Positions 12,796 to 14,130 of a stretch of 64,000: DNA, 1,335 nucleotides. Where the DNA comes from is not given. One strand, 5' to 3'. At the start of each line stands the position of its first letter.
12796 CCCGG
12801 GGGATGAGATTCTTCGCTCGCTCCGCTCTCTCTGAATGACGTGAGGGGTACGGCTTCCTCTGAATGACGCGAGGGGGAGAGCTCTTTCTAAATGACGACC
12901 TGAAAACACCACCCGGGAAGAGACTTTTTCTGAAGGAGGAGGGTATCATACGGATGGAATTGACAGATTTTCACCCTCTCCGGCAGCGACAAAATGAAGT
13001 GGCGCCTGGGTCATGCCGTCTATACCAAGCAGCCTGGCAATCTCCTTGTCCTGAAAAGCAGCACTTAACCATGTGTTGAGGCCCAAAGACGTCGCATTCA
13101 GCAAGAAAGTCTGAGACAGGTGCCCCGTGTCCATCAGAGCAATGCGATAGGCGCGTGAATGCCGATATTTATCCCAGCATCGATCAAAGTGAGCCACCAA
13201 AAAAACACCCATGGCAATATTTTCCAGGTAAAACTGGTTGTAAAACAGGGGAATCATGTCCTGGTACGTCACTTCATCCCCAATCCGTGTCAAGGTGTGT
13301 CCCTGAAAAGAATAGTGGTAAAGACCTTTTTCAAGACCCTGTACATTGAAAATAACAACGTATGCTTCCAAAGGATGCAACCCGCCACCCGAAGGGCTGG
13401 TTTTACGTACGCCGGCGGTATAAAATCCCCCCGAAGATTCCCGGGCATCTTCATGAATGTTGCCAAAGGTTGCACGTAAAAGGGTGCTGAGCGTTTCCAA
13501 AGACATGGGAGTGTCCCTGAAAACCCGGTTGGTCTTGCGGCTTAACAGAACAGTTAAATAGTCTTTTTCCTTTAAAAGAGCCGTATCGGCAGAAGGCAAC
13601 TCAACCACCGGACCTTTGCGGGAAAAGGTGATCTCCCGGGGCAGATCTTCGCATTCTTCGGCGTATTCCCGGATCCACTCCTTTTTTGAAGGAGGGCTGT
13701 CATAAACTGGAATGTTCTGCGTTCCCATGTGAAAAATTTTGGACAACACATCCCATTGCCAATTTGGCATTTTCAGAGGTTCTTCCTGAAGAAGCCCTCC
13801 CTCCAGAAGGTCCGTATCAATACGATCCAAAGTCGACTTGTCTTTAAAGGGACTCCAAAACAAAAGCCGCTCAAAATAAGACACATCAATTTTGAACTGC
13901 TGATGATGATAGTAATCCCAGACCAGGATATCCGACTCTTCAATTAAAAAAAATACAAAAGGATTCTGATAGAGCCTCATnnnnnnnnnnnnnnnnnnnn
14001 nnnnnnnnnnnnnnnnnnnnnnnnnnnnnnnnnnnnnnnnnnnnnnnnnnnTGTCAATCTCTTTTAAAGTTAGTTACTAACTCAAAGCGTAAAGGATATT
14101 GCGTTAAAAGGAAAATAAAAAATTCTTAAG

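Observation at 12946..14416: Two hidden paralogous 23-codon ORFs, one translationally coupled to a stand-alone SagB-type dehydrogenase: candidate novel peptide-modification system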

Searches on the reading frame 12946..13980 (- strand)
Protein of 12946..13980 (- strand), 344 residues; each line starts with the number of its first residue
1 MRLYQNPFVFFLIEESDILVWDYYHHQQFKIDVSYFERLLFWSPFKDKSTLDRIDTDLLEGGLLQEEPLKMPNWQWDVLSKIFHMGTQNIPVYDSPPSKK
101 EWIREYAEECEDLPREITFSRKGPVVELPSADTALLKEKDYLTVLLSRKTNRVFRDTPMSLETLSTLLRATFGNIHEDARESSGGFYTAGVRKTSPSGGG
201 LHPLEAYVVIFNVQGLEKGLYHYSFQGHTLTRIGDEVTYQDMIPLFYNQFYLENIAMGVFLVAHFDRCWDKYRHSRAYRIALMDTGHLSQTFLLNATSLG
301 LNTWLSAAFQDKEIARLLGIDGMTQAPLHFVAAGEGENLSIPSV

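Call 6: search_protein_families(library=pfam, proteins=[window:12946-13980:-], max_evalue=0.01)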
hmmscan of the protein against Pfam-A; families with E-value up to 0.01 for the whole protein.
window:12946-13980:- (344 aa): 1 family
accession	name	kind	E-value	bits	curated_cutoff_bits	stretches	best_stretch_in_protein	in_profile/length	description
PF00881.29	Nitroreductase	-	7.7e-20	72.2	23.5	1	146-334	2-166/167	Nitroreductase family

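Call 7: search_protein_families(library=ncbifam, proteins=[window:12946-13980:-], max_evalue=0.01)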
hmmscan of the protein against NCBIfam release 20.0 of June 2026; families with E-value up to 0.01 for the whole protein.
window:12946-13980:- (344 aa): 2 families
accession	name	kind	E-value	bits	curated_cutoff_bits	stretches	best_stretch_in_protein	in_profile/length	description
TIGR04511.1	SagB_rel_DH_2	exception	7.7e-47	160.1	240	1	103-333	140-366/380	putative peptide maturation dehydrogenase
TIGR03605.1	antibiot_sagB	domain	7e-34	116.8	78.4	1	160-334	1-172/173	SagB family peptide dehydrogenase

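Call 8: find_homologous_proteins(query=window:12946-13980:-)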
Query window:12946-13980:- (344 aa): 269 proteins with E <= 0.001 among 3062 candidates; the best 120 are listed.
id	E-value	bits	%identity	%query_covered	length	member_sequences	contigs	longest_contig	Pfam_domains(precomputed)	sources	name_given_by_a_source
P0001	9.6e-139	481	61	99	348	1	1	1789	PF00881.30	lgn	-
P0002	6.0e-132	458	57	100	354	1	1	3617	PF00881.30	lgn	-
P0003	1.1e-123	431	55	100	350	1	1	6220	PF00881.30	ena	-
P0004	2.1e-115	404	53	100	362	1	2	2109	PF00881.30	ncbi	-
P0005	5.0e-96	340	47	98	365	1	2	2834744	PF00881.30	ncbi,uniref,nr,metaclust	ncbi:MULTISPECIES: SagB family peptide dehydrogenase [Bacillales]|uniref:SagB-type dehydrogenase dom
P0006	2.7e-90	321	46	99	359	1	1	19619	PF00881.30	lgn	-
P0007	9.7e-89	316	45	98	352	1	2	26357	PF00881.30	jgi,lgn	jgi:SagB-type dehydrogenase family enzyme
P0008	8.3e-88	313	44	98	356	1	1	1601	PF00881.30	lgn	-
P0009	1.5e-85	306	45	99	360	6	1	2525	PF00881.30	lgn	-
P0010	1.3e-84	303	46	97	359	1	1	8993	PF00881.30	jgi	jgi:SagB-type dehydrogenase family enzyme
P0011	1.3e-84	302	43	99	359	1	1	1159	PF00881.30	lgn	-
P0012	2.4e-84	302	43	99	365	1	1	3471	PF00881.30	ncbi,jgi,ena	jgi:SagB-type dehydrogenase family enzyme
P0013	1.1e-83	299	43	98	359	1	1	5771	PF00881.30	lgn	-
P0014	1.2e-83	299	44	99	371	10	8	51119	PF00881.30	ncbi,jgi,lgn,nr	ncbi:MAG: SagB/ThcOx family dehydrogenase [Alphaproteobacteria bacterium]|nr:SagB/ThcOx family dehyd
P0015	1.9e-83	299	42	99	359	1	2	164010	PF00881.30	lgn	-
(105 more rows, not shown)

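Call 9: find_encoding_contigs(protein=P0001, flank=3000, max_places=3)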
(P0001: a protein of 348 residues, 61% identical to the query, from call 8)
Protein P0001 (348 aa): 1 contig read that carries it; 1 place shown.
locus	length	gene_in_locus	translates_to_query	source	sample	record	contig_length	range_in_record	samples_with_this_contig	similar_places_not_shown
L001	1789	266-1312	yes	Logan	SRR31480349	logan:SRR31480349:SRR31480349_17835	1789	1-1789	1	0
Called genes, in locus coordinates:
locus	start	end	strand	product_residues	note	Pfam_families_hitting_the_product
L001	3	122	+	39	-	?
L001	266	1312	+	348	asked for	PF00881:Nitroreductase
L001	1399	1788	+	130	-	?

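Call 10: find_encoding_contigs(protein=P0002, flank=3000, max_places=3)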
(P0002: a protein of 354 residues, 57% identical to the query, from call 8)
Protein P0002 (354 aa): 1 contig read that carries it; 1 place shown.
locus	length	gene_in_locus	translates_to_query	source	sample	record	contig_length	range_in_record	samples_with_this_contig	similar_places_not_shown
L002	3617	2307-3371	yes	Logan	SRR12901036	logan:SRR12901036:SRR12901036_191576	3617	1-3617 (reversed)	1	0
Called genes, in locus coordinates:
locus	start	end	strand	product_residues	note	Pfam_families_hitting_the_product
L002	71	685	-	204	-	-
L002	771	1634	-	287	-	PF00126:HTH_1, PF03466:LysR_substrate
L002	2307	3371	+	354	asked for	PF00881:Nitroreductase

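Call 11: find_encoding_contigs(protein=P0003, flank=5000, max_places=3)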
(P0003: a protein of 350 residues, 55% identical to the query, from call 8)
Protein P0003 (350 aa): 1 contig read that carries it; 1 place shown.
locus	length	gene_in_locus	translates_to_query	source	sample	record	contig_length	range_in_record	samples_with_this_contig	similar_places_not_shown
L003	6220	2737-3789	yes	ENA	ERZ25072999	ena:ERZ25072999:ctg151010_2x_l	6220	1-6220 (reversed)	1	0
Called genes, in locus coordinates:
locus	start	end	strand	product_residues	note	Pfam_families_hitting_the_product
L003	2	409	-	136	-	?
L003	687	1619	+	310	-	-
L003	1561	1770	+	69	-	-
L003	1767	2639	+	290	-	PF00126:HTH_1, PF03466:LysR_substrate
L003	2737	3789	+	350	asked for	PF00881:Nitroreductase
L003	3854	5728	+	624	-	PF03169:OPT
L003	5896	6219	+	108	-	?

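Call 12: find_encoding_contigs(protein=P0004, flank=3000, max_places=3)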
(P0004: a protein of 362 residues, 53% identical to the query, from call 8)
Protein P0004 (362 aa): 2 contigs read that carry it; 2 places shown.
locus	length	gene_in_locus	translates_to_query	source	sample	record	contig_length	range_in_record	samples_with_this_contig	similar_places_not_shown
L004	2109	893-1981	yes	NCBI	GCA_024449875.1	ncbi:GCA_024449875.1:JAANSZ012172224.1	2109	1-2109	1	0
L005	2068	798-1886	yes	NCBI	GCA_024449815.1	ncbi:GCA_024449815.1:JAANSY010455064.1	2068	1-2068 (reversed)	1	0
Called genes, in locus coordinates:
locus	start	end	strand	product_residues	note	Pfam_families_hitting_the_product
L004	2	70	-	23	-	?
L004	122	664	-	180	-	PF00126:HTH_1, PF03466:LysR_substrate (weak)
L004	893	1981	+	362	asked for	PF00881:Nitroreductase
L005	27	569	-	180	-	PF00126:HTH_1, PF03466:LysR_substrate (weak)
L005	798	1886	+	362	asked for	PF00881:Nitroreductase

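Call 19: find_related_loci(query=A1, collection=genome_contigs, flank=6000)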
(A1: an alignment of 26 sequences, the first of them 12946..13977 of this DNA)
Query A1 (343 aa) in genome_contigs; peptide patterns used: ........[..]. (x = any residue, [..] = any of these).
257 stretches matched a pattern; 251 encode a relative of the query (tblastn E <= 1e-3); the best 80 are kept; 80 distinct loci.
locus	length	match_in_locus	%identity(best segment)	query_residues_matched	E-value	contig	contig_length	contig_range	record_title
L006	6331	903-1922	47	3-339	2e-98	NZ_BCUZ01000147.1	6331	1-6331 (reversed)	Neobacillus fumarioli NBRC 102428, whole genome shotgun sequence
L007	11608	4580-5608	44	2-341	1e-93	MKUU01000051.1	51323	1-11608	MAG: Caedibacter sp. 38-128 SCNpilot_expt_500_p_scaffold_686, whole genome shotgun sequence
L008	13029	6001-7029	44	2-341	3e-92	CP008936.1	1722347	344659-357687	Candidatus Caedibacter acanthamoebae, complete genome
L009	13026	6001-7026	41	2-340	2e-91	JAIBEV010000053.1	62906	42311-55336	MAG: Candidatus Paracaedibacteraceae bacterium isolate BC_maxbin.023 BC_k141_2382, whole genome shotgun sequence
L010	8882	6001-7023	46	5-340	1e-90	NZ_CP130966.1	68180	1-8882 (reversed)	Priestia megaterium strain BS2-10 plasmid unnamed8, complete sequence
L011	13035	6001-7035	44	1-342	1e-90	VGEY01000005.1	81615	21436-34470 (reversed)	MAG: Alphaproteobacteria bacterium isolate K_Offshore_surface_mx_080 K_Offshore_surface_mx_080_Ga0194130_10000417, whole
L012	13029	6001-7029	43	2-341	1e-90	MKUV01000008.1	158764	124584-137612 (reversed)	MAG: Caedibacter sp. 37-49 SCNpilot_expt_500_p_scaffold_129, whole genome shotgun sequence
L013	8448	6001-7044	44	1-340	1e-88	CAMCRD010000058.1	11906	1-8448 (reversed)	MAG: Candidatus Finniella inopinata isolate MsE-30apr19-54 genome assembly, contig: MsE-30apr19-C8698, whole genome shot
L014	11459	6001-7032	43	1-340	7e-88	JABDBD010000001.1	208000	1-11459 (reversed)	MAG: Gammaproteobacteria bacterium isolate BWMinControl_Nextera54_MAG1 3300020741.a:Ga0207030_1001, whole genome shotgun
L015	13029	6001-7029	41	2-340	1e-87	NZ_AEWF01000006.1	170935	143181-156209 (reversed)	Candidatus Odyssella thessalonicensis L13 HMO_scaffold00002, whole genome shotgun sequence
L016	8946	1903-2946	43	1-340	1e-86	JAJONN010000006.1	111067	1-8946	MAG: Alphaproteobacteria bacterium isolate C_No_T20_B_bin.42 scaffold_1333, whole genome shotgun sequence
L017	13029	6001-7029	40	2-340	4e-86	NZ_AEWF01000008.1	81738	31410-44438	Candidatus Odyssella thessalonicensis L13 HMO_scaffold00011, whole genome shotgun sequence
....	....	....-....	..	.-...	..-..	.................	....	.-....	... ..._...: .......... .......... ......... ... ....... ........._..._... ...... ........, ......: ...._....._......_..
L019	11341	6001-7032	41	1-341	3e-83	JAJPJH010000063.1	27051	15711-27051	MAG: Gammaproteobacteria bacterium isolate Centralia_MAG_445 k107_34418049, whole genome shotgun sequence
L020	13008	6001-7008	42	2-340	3e-83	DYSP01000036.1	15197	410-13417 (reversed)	MAG TPA_asm: Candidatus Odyssella sp. isolate SulCav_PC08_3_38_13 SulCav_PC08-3_3080_length_15197_cov_8.573570, whole ge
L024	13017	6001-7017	40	5-340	8e-78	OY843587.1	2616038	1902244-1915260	MAG: Gammaproteobacteria bacterium isolate fb9057c4-80fa-4262-a4f8-0050f6e89feb genome assembly, chromosome: 1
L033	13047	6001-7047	39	2-342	4e-73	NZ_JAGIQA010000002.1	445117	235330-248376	Cupriavidus consociatus strain LEh25 NODE_2_length_445117_cov_74.903184, whole genome shotgun sequence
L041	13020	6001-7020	39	2-336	3e-72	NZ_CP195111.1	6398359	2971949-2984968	Pseudomonas neuropathica strain CTB12 chromosome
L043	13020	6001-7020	36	2-337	6e-72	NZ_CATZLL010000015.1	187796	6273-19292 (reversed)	Ralstonia flaminis strain LMG 18101 isolate LMG 18101 15, whole genome shotgun sequence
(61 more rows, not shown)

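Call 25: search_protein_families(library=pfam, proteins=[L041:4221-5552:+, L041:7032-8048:+, L041:8041-9273:+, L041:9518-11383:+, L041:2595-3461:-, L041:3531-4175:+, L041:11575-12636:-, L041:1770-2582:-], max_evalue=0.001)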
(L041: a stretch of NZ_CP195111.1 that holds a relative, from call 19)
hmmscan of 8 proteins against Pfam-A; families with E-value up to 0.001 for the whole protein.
L041:4221-5552:+ (443 aa): 11 families
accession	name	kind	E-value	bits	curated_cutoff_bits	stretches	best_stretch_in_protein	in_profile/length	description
PF10672.15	Methyltrans_SAM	-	6.1e-19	68.8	27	1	218-391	76-246/286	S-adenosylmethionine-dependent methyltransferase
PF17785.7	PUA_3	-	1.4e-13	50.8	22.6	1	51-117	1-64/64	PUA-like domain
PF03602.21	Cons_hypoth95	-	3.8e-11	43.4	24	1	260-348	36-123/182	Conserved hypothetical protein 95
PF13847.12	Methyltransf_31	-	3.2e-10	40.3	27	1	265-386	3-116/145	Methyltransferase domain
PF09445.16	Methyltransf_15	-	2.3e-09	37.5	22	1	267-391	2-124/165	RNA cap guanine-N2 methyltransferase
PF05175.20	MTS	-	4.5e-09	36.6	23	1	265-380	31-137/170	Methyltransferase small domain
PF02475.24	TRM5-TYW2_MTfase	-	2.9e-06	27.8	28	1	231-333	4-105/164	TRM5/TYW2 methyltransferase domain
PF13649.12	Methyltransf_25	-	2.1e-05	25.6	27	0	269-343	1-70/97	Methyltransferase domain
PF01170.24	UPF0020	-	2.5e-05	24.5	22.3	1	289-386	77-169/197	RMKL-like, methyltransferase domain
PF01728.25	FtsJ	-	0.00013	22.3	24.1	1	264-381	20-137/181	FtsJ-like methyltransferase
PF06325.19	PrmA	-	0.00028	20.9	22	1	266-343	162-232/296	Ribosomal protein L11 methyltransferase (PrmA)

L041:7032-8048:+ (338 aa): 1 family
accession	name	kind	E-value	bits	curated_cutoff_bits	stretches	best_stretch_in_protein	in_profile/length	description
PF11583.14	AurF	-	8.6e-20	71.5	29.6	1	55-269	29-237/282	P-aminobenzoate N-oxygenase AurF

L041:8041-9273:+ (410 aa): 4 families
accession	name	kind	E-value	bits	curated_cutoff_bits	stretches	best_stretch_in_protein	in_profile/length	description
PF07690.21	MFS_1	-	5.8e-38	131.1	33.4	1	23-358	4-345/347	Major Facilitator Superfamily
PF13347.12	MFS_2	-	5.9e-08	32.1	27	1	16-135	225-347/427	MFS/sugar transport protein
PF00083.30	Sugar_tr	-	2.4e-07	30.5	22.3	1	51-186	47-188/452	Sugar (and other) transporter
PF06609.19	TRI12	-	6.4e-06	25.3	23.2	1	53-188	81-218/599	Fungal trichothecene efflux pump (TRI12)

L041:9518-11383:+ (621 aa): 2 families
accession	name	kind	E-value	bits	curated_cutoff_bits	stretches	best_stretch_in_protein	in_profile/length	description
PF00920.27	ILVD_EDD_N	-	5.2e-131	437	27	1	42-365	1-315/316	Dihydroxy-acid/6-phosphogluconate dehydratase N-terminal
PF24877.1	ILV_EDD_C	-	4.9e-74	248.3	27.7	1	414-611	2-191/191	Dihydroxy-acid/6-phosphogluconate dehydratase C-terminal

L041:2595-3461:- (288 aa): 2 families
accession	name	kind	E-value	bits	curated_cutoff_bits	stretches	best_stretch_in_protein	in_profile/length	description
PF08668.18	HDOD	-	7.4e-53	179.4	22.9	1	20-213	2-195/196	HDOD domain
PF01966.28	HD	-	2.4e-05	25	22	1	118-238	8-110/116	HD domain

L041:3531-4175:+ (214 aa): 2 families
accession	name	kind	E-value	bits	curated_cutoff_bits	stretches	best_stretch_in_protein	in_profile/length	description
PF01965.30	DJ-1_PfpI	-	2.8e-52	177.3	26.6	1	43-210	1-164/165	DJ-1/PfpI family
PF18011.7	Catalase_C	-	8e-08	32.5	24.6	1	42-161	2-119/150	C-terminal domain found in long catalases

L041:11575-12636:- (353 aa): 0 families

L041:1770-2582:- (270 aa): 3 families
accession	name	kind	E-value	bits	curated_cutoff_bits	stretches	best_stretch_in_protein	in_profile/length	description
PF01149.29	Fapy_DNA_glyco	-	2.1e-37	128.8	25.5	1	1-115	1-117/117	Formamidopyrimidine-DNA glycosylase N-terminal domain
PF06831.19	H2TH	-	2.2e-23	82.5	34.7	1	130-220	1-91/93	Formamidopyrimidine-DNA glycosylase H2TH domain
PF06827.20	zf-FPG_IleRS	-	9.1e-08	32.2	21.3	1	242-269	1-28/30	Zinc finger found in FPG and IleRS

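Call 36: search_protein_families(library=pfam, proteins=[L008:4510-5871:-, L013:4444-5778:-, L008:7385-8023:-, L008:8420-9496:-, L013:7295-8437:-, L013:3408-4490:+, L008:3658-4449:+], max_evalue=0.001)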
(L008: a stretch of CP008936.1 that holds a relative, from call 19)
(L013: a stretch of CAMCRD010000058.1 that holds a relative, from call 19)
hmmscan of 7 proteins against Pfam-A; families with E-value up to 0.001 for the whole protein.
L008:4510-5871:- (453 aa): 4 families
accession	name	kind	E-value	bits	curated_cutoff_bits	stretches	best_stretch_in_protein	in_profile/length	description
PF02878.22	PGM_PMM_I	-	3.5e-45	153.5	22.5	1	3-136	1-134/138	Phosphoglucomutase/phosphomannomutase, alpha/beta/alpha domain I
PF02880.22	PGM_PMM_III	-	6.2e-36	123.5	20.7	1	260-369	1-112/115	Phosphoglucomutase/phosphomannomutase, alpha/beta/alpha domain III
PF02879.22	PGM_PMM_II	-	3.1e-19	69.9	29.3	1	159-256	2-103/103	Phosphoglucomutase/phosphomannomutase, alpha/beta/alpha domain II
PF00408.26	PGM_PMM_IV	-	1.8e-12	47.6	23.1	1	386-437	12-63/68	Phosphoglucomutase/phosphomannomutase, C-terminal domain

L013:4444-5778:- (444 aa): 2 families
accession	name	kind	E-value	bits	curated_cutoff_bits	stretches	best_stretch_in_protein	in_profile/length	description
PF07690.21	MFS_1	-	3.3e-18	66.1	33.4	1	44-369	3-318/347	Major Facilitator Superfamily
PF00083.30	Sugar_tr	-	1.7e-11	44.2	22.3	1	40-239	3-204/452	Sugar (and other) transporter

L008:7385-8023:- (212 aa): 1 family
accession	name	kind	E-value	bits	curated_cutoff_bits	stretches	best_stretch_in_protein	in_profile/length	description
PF00892.27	EamA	-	1.3e-16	61.5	28.2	1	66-201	3-134/135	EamA-like transporter family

L008:8420-9496:- (358 aa): 7 families
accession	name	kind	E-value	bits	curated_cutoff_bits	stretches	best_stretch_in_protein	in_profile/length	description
PF10609.15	ParA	-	8.9e-99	330.3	27.1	1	111-353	2-245/246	NUBPL iron-transfer P-loop NTPase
PF01656.29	CbiA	-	4.6e-13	49.7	25.4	1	115-331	1-123/125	CobQ/CobB/MinD/ParA nucleotide binding domain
PF01883.24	FeS_assembly_P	-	6.1e-13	49.3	23.5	1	13-81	2-71/73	Iron-sulfur cluster assembly protein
PF13614.12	AAA_31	-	9.3e-10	39.2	27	1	113-152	2-41/177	AAA domain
PF09140.17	MipZ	-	1.8e-08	34.5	20.7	1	113-233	1-112/262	ATPase MipZ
PF00142.24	Fer4_NifH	-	0.00031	20.7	25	1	120-169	7-57/271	4Fe-4S iron sulfur cluster binding proteins, NifH/frxC family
PF02374.21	ArsA_ATPase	-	0.00036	20.3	24.3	0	119-150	7-38/305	Anion-transporting ATPase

L013:7295-8437:- (380 aa): 0 families

L013:3408-4490:+ (360 aa): 4 families
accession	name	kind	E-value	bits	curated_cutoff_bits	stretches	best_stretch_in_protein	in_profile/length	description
PF00730.31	HhH-GPD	-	3.5e-21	76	26.2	1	43-161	2-92/108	HhH-GPD superfamily base excision DNA repair protein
PF14815.12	NUDIX_4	-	1.9e-19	69.9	35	1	240-348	2-112/113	NUDIX domain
PF00633.29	HHH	-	4.5e-05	23.5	24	1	118-134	13-29/30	Helix-hairpin-helix motif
PF10576.14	EndIII_4Fe-2S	-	0.00058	20.5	20.5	1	197-213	1-17/17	Iron-sulfur binding domain of endonuclease III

L008:3658-4449:+ (263 aa): 6 families
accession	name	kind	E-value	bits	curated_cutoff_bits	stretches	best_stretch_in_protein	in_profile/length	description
PF13614.12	AAA_31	-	3.6e-17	63.3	27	1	25-178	6-164/177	AAA domain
PF01656.29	CbiA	-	2.8e-12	47.1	25.4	1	24-238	2-122/125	CobQ/CobB/MinD/ParA nucleotide binding domain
PF10609.15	ParA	-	5.1e-11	42.9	27.1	1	20-75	3-58/246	NUBPL iron-transfer P-loop NTPase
PF06564.18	CBP_BcsQ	-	3.6e-06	27.1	21.3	1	29-257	10-229/234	Cellulose biosynthesis protein BcsQ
PF02374.21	ArsA_ATPase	-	1.9e-05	24.5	24.3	1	24-56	4-36/305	Anion-transporting ATPase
PF00142.24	Fer4_NifH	-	0.00028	20.9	25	1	27-251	6-234/271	4Fe-4S iron sulfur cluster binding proteins, NifH/frxC family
